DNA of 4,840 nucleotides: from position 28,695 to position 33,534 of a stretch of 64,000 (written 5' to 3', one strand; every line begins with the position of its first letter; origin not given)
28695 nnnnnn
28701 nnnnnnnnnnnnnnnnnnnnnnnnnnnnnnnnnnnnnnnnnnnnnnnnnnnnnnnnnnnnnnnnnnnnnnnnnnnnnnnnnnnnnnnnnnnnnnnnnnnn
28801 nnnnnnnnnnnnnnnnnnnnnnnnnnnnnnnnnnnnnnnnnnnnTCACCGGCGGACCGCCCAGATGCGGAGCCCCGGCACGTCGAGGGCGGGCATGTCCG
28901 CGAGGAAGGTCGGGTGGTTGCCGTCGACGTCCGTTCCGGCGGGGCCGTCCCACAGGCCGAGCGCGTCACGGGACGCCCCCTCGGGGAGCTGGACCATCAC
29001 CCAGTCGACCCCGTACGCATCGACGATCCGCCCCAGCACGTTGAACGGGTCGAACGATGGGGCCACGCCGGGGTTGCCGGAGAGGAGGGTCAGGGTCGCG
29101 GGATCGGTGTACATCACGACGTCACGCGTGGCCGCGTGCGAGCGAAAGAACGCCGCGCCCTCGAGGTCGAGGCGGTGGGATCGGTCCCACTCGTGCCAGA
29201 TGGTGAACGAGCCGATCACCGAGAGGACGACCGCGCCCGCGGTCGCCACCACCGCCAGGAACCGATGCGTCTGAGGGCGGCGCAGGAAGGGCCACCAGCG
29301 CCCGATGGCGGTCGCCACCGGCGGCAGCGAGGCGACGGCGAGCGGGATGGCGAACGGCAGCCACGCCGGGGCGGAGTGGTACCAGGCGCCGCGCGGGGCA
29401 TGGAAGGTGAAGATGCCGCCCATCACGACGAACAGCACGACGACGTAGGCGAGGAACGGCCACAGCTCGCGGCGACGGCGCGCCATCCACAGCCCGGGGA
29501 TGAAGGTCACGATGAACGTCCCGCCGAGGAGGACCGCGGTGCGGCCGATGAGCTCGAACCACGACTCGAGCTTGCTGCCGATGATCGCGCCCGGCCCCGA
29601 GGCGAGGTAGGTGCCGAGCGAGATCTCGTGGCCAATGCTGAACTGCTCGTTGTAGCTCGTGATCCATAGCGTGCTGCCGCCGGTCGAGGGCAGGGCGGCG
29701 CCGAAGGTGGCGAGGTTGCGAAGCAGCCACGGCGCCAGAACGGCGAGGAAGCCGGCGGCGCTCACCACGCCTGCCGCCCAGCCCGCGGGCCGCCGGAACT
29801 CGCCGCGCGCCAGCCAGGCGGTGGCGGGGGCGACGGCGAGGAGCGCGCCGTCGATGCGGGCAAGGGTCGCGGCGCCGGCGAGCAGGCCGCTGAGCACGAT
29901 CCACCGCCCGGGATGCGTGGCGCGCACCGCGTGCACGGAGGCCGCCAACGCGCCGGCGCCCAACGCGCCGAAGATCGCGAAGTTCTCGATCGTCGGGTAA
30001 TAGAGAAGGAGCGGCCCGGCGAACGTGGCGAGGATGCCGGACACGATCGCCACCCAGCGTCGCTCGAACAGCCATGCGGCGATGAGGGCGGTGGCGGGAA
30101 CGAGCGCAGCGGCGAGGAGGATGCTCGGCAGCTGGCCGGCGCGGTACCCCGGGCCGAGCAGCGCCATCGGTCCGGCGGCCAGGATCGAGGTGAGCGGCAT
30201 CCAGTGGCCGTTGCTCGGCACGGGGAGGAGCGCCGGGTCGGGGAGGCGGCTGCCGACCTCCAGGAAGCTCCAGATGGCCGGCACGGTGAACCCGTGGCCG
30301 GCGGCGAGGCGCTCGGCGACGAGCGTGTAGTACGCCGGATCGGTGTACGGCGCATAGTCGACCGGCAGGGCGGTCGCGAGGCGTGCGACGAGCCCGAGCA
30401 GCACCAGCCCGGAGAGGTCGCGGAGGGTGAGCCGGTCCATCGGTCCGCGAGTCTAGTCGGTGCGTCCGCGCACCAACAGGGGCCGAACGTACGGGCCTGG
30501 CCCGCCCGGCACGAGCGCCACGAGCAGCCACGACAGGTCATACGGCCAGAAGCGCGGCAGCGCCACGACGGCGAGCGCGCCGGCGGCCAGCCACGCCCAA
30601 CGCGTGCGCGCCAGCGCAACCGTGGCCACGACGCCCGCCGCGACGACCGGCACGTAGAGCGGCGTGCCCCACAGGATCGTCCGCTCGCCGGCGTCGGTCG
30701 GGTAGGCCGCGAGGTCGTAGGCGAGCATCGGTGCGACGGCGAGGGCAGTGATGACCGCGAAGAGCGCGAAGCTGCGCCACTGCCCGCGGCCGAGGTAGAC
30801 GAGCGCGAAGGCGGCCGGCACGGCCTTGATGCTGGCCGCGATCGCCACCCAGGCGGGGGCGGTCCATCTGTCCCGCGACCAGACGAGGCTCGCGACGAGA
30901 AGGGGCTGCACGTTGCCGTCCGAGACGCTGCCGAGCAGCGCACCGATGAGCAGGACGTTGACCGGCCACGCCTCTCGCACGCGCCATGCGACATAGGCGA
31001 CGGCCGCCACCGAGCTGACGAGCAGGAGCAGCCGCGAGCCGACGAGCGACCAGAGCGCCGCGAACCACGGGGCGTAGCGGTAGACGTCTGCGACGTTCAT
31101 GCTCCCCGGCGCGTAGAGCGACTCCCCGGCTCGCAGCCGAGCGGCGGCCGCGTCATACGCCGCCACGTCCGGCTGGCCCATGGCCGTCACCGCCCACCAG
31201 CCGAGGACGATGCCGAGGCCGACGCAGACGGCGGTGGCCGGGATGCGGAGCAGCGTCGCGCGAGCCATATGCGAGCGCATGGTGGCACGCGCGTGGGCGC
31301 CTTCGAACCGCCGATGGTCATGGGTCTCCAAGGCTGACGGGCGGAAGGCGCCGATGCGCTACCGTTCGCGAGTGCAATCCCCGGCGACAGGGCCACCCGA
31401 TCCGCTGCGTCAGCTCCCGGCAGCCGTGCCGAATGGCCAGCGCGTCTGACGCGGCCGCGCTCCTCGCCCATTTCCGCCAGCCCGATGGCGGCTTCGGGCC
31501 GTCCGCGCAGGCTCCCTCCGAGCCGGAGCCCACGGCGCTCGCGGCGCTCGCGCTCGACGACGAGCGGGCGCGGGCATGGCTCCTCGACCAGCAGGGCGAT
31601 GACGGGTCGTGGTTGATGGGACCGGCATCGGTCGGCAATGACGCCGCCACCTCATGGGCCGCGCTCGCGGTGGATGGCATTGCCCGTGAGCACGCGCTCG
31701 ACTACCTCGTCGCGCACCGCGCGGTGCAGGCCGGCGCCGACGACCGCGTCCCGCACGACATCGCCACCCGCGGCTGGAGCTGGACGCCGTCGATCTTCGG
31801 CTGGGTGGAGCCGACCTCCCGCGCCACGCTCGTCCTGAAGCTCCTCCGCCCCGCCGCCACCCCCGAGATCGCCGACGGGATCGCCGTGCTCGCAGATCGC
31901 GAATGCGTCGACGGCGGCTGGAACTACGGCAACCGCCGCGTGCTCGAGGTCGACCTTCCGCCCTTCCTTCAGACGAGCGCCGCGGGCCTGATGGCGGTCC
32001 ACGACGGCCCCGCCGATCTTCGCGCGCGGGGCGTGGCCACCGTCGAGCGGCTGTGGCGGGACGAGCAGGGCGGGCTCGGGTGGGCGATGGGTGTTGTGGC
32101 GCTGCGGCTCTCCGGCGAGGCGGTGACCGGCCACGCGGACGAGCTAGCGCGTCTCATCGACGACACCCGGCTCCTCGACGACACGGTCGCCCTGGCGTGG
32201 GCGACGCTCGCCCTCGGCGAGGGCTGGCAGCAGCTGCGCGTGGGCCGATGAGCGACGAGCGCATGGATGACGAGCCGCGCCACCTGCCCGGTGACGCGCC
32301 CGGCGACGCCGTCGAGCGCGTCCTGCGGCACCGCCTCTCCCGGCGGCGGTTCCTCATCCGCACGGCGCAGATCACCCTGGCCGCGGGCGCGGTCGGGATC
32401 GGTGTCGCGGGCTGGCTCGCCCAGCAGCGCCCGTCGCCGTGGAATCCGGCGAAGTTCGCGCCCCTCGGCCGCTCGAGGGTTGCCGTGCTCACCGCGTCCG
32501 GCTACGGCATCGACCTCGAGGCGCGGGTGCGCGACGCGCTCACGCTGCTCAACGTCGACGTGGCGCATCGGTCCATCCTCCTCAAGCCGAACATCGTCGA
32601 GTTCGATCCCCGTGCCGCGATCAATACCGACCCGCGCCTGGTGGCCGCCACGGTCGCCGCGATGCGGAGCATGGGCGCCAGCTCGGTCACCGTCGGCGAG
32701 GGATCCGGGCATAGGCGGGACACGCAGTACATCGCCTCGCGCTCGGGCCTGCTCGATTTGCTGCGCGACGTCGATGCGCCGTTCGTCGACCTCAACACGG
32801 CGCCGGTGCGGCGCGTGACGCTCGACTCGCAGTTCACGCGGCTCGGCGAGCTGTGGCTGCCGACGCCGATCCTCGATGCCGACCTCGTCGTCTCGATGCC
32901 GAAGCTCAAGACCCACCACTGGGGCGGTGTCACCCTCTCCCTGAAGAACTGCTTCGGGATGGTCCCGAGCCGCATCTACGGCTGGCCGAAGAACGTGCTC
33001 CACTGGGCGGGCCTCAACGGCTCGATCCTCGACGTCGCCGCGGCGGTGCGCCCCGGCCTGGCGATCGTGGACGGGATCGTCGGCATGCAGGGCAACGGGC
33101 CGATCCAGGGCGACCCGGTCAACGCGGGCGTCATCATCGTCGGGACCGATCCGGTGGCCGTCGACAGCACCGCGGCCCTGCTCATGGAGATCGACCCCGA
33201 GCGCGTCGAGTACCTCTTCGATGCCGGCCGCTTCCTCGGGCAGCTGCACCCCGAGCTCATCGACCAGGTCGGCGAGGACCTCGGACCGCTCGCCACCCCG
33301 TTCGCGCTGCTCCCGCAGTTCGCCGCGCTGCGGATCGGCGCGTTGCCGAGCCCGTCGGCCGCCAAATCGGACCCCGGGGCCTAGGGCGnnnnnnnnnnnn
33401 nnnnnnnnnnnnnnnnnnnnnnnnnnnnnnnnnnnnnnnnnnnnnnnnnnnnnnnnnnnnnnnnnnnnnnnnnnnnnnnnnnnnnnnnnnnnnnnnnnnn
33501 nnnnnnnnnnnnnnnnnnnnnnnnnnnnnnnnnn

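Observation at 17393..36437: Island of about twelve polytopic GT-C-like membrane proteins, including six GT87/DUF2029-like paralogs: candidate uncharacterised extracytoplasmic glycan/lipoglycan assembly system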

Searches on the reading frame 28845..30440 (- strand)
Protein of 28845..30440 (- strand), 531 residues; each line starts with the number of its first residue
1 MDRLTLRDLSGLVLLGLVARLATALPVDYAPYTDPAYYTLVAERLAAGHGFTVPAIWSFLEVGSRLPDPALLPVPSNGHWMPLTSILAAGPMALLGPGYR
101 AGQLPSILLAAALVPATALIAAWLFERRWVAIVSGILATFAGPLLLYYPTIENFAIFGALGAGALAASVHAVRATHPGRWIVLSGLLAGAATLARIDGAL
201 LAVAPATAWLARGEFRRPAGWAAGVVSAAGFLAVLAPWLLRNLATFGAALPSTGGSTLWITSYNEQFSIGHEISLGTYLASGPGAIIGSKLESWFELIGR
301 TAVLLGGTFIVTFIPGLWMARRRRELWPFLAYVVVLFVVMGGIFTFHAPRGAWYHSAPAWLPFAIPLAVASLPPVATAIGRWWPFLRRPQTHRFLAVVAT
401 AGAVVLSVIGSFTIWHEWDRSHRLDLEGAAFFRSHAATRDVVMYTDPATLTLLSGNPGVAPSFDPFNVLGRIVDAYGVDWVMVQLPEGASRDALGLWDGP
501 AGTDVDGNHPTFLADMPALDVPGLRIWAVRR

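Call 5: search_protein_families(library=pfam, proteins=[window:28845-30440:-], max_evalue=0.1)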
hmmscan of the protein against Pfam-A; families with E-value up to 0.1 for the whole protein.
window:28845-30440:- (531 aa): 0 families
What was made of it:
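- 28845..30440 (-): G10, divergent PMT_2-like GT-C with a C-terminal soluble domain of about 120 aa. No direct Pfam hit (call 5).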

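Call 7: search_protein_families(library=ncbifam, proteins=[window:28845-30440:-], max_evalue=0.01)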
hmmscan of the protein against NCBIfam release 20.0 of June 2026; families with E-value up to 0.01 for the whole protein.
window:28845-30440:- (531 aa): 0 families

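Call 12: search_solved_structures(query=window:28845-30440:-, max_evalue=1)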
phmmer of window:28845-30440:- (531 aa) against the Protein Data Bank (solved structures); distinct sequences matched with E-value up to 1: 1.
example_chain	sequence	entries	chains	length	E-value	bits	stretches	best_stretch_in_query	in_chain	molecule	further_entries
3evt_A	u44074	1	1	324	0.16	13.6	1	78-178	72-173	Phosphoglycerate dehydrogenase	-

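Call 44: search_protein_representatives(protein=window:28845-30440:-)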
Query: 531 residues. Proteins with E-value up to 0.001 (for the whole library): 1460; up to 1e-10: 850; up to 1e-30: 177. The best 150 are listed.
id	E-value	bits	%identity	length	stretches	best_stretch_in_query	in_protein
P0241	5.0e-181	619.4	80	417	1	1-390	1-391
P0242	1.7e-153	528.5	53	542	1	2-530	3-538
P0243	3.8e-134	464.6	67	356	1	183-529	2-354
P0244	3.2e-104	365.8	55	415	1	8-400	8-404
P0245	5.6e-89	315.5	59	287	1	6-279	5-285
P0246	1.0e-82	294.9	58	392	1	7-288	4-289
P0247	6.7e-80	285.6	51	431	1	183-510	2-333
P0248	1.4e-73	264.7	89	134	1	399-531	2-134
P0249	1.3e-72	261.5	54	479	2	70-246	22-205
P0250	2.4e-69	250.7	51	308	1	183-466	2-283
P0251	2.7e-68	247.3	48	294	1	233-501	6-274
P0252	1.2e-67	245.1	55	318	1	209-437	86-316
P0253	5.4e-61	223.2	66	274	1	3-172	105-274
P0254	1.5e-60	221.7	58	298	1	128-351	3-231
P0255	4.9e-59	216.7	65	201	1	184-365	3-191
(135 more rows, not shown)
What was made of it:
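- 28845..30440 (-): 1460 family representatives (call 44).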

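Call 48: search_protein_families(library=pfam, alignment_id=A4, max_evalue=0.01)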
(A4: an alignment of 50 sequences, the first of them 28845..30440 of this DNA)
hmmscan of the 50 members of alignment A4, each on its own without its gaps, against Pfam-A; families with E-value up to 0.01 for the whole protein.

A. member 1, window:28845-30440:- (531 aa): 0 families

B. families by the number of members that match (of 50 scanned): 3 families
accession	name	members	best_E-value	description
PF13231.12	PMT_2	35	3.7e-12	Dolichyl-phosphate-mannose-protein mannosyltransferase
PF02366.24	PMT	3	2.2e-07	Dolichyl-phosphate-mannose-protein mannosyltransferase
PF06197.19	DUF998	1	6.2e-06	Protein of unknown function (DUF998)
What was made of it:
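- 28845..30440 (-): 35 of 50 homologues match PMT_2 (call 48).
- On PMT_2 (Pfam PF13231; GT39/GT83-like GT-C): G10 itself does not match, but 35 of 50 homologues do, with a best E of 3.7e-12 (call 48).
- Closest known: PMT/ArnT-type GT-C enzymes. Same: Most G10 homologues match PMT_2 (call 48).
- Checked: G10 has no direct Pfam hit, but 35 of 50 homologues match PMT_2 (call 48).
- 35 of 50 G10 homologues match (call 48).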

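Call 85: search_solved_structures(query=A4, max_evalue=1, show_alignments=1)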
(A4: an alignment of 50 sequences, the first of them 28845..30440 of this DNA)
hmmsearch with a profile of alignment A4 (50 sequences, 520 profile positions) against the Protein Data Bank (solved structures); distinct sequences matched with E-value up to 1: 0.
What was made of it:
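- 28845..30440 (-): No PDB sequence hit (call 85).
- The G10 profile has no PDB match (call 85).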

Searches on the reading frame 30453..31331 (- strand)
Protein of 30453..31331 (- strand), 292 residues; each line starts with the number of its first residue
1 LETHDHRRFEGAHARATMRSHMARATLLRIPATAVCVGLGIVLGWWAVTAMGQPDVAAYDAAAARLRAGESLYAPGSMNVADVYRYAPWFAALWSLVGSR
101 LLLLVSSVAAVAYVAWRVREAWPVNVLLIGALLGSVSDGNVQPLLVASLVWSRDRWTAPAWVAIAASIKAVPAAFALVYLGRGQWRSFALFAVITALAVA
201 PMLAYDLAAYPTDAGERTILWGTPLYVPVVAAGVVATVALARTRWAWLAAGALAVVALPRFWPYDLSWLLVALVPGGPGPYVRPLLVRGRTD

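Call 6: search_protein_families(library=pfam, proteins=[window:30453-31331:-], max_evalue=0.1)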
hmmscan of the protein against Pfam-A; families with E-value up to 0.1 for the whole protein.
window:30453-31331:- (292 aa): 1 family
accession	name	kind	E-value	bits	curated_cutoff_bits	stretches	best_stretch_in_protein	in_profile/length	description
PF09594.16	GT87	-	0.0068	16.6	25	1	73-257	3-205/237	Glycosyltransferase family 87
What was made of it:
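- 30453..31331 (-): G11, short GT87 glycosyltransferase (start probably 31280). GT87 at only 16.6 bits (call 6).
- Checked: G11 (30453-31331): 16.6 bits, below the cut-off (call 6).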

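Call 7: search_protein_families(library=ncbifam, proteins=[window:30453-31331:-], max_evalue=0.01)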
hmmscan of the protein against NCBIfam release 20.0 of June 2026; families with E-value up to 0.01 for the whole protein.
window:30453-31331:- (292 aa): 0 families

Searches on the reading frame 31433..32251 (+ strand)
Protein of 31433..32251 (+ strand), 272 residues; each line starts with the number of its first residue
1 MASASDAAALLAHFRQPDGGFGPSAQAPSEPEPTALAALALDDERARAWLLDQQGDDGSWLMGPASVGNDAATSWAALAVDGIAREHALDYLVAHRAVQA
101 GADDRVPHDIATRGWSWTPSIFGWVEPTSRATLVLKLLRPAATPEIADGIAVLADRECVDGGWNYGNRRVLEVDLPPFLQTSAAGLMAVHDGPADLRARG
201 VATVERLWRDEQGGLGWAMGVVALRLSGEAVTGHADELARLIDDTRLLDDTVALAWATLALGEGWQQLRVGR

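Call 6: search_protein_families(library=pfam, proteins=[window:31433-32251:+], max_evalue=0.1)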
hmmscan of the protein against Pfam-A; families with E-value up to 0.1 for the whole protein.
window:31433-32251:+ (272 aa): 0 families

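Call 8: search_protein_families(library=ncbifam, proteins=[window:31433-32251:+], max_evalue=0.01)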
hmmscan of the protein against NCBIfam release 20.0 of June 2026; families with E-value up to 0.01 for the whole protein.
window:31433-32251:+ (272 aa): 1 family
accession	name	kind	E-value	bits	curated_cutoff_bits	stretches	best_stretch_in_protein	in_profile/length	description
NF053823.1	SCO2321_fam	equivalog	0.0043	16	300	0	44-79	122-157/405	SCO2321 family membrane protein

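Call 55: search_solved_structures(query=window:31433-32251:+, max_evalue=10, show_alignments=1)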
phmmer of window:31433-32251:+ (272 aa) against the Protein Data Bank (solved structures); distinct sequences matched with E-value up to 10: 0.
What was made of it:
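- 31433..32251 (+): G12, soluble protein of unknown function; membership in the system is uncertain. No Pfam or PDB hit (calls 6, 55).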

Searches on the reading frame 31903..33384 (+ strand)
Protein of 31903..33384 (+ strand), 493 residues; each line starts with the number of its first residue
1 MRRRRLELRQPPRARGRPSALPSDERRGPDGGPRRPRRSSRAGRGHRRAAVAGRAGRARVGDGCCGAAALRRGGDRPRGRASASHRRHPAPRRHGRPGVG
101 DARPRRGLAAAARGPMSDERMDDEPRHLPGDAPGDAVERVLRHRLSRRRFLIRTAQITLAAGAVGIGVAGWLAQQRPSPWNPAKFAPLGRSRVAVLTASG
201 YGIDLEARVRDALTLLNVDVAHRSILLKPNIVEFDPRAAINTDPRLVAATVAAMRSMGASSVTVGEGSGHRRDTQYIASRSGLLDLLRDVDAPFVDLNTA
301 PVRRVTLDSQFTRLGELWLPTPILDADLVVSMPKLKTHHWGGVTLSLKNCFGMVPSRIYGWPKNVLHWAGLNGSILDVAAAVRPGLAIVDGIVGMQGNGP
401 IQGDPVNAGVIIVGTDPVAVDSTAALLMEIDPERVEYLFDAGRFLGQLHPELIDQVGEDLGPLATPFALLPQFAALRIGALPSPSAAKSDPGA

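Call 6: search_protein_families(library=pfam, proteins=[window:31903-33384:+], max_evalue=0.1)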
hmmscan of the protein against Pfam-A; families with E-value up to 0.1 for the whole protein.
window:31903-33384:+ (493 aa): 2 families
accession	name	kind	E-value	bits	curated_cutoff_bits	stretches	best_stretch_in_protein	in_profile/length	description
PF04015.17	DUF362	-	5.3e-51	174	24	1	225-425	1-199/200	Domain of unknown function (DUF362)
PF10399.14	UCR_Fe-S_N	-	0.047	13.6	24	0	144-171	8-32/41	Ubiquitinol-cytochrome C reductase Fe-S subunit TAT signal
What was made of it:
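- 32267..33384 (+): G13, DUF362 protein with a twin-arginine-like N-terminus (SRRRFLI); membership in the system is uncertain. DUF362 at 174 bits (call 6).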

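Call 8: search_protein_families(library=ncbifam, proteins=[window:31903-33384:+], max_evalue=0.01)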
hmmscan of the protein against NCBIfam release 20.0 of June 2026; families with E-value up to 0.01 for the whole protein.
window:31903-33384:+ (493 aa): 1 family
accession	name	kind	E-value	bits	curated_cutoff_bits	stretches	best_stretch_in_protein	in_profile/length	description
NF052623.1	Npun_F2552_fam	equivalog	5.7e-28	98.2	500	1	224-439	39-250/314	Npun_F2552 family protein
